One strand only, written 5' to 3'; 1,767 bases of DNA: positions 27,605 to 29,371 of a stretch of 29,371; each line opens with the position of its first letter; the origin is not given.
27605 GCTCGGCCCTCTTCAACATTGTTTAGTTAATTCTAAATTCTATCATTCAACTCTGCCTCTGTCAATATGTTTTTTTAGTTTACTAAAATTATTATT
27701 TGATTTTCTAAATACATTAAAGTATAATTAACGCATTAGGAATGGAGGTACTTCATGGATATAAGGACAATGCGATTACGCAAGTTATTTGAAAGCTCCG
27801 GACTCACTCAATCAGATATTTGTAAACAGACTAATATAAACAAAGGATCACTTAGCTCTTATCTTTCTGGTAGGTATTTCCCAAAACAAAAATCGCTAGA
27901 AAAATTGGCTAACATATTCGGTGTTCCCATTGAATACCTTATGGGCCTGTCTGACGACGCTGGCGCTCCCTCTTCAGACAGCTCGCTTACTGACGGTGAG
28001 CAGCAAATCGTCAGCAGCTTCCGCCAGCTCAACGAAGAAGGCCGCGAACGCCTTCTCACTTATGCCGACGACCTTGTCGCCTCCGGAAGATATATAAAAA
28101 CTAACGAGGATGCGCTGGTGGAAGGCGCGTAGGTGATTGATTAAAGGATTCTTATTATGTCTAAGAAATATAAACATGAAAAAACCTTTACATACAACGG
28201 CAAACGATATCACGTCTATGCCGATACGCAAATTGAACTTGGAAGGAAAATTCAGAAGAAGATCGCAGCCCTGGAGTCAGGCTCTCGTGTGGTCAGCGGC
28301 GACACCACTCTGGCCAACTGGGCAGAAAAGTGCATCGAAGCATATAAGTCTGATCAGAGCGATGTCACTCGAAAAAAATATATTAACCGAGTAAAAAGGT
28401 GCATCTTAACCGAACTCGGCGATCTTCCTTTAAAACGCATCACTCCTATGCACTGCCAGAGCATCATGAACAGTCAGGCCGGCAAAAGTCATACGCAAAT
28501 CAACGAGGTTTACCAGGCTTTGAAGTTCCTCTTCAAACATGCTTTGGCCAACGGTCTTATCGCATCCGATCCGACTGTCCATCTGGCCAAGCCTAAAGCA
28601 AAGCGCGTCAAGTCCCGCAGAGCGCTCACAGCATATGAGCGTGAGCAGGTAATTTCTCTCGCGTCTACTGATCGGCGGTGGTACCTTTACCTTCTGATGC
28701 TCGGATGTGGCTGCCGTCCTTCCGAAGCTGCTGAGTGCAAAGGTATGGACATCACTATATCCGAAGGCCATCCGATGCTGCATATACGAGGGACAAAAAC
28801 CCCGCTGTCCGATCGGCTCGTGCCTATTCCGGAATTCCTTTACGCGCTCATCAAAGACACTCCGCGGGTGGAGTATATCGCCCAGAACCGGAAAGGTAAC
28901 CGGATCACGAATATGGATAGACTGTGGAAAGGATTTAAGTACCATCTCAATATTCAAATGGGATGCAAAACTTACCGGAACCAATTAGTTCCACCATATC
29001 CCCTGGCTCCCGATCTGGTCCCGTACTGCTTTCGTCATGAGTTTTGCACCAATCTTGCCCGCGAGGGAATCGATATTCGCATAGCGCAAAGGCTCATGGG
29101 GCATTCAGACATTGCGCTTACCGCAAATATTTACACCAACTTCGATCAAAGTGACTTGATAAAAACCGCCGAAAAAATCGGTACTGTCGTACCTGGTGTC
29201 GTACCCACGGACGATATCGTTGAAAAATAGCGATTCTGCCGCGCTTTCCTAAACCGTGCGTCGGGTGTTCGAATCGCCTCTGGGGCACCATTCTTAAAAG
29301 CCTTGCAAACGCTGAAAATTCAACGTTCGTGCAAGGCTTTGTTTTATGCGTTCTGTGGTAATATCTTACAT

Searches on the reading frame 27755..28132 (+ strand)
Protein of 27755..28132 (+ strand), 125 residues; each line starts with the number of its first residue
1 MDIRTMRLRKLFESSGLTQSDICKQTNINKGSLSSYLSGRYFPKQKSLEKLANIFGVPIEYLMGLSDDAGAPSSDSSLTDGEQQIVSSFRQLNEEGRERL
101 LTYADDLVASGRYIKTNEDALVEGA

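Call 90: search_protein_families(library=pfam, proteins=[window:27755-28132:+], max_evalue=0.01)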
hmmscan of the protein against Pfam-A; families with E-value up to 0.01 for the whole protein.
window:27755-28132:+ (125 aa): 4 families
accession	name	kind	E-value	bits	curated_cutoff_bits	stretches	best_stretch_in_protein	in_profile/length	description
PF01381.28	HTH_3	-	1.1e-09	38.6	23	1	8-62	1-55/55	Helix-turn-helix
PF12844.13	HTH_19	-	1.2e-09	38.3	30.2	1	7-63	3-59/64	Helix-turn-helix domain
PF13560.12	HTH_31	-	1.3e-07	32.3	27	1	7-58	5-57/64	Helix-turn-helix domain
PF13443.12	HTH_26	-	6.5e-05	23.5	22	1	7-68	1-63/63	Cro/C1-type HTH DNA-binding domain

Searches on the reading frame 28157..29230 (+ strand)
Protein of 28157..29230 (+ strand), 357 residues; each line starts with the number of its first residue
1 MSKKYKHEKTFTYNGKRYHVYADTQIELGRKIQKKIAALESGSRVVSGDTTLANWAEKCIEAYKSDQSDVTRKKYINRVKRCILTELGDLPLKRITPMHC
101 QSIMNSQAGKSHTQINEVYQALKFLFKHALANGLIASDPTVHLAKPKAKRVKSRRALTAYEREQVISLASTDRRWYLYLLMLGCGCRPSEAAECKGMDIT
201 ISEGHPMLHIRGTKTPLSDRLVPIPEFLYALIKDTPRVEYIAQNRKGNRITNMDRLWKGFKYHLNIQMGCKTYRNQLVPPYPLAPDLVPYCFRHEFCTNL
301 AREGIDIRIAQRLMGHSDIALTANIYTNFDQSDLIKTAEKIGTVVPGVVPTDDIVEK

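Call 43: search_protein_families(library=pfam, proteins=[window:28157-29230:+], max_evalue=0.001)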
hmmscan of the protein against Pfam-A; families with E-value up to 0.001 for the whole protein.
window:28157-29230:+ (357 aa): 3 families
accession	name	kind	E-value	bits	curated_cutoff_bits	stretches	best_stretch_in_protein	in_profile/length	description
PF00589.27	Phage_integrase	-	6e-17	62.4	27.1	1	176-330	26-169/172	Phage integrase family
PF22022.2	Phage_int_M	-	6.8e-08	33.1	27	1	54-144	3-94/96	Phage integrase central domain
PF14659.12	Phage_int_SAM_3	-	7.5e-06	26.5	22.6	1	51-105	1-55/58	Phage integrase, N-terminal SAM-like domain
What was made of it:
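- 28157..29230 (+): Tyrosine integrase, convergent with the block across attP. Phage_integrase 6e-17 (call 43).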
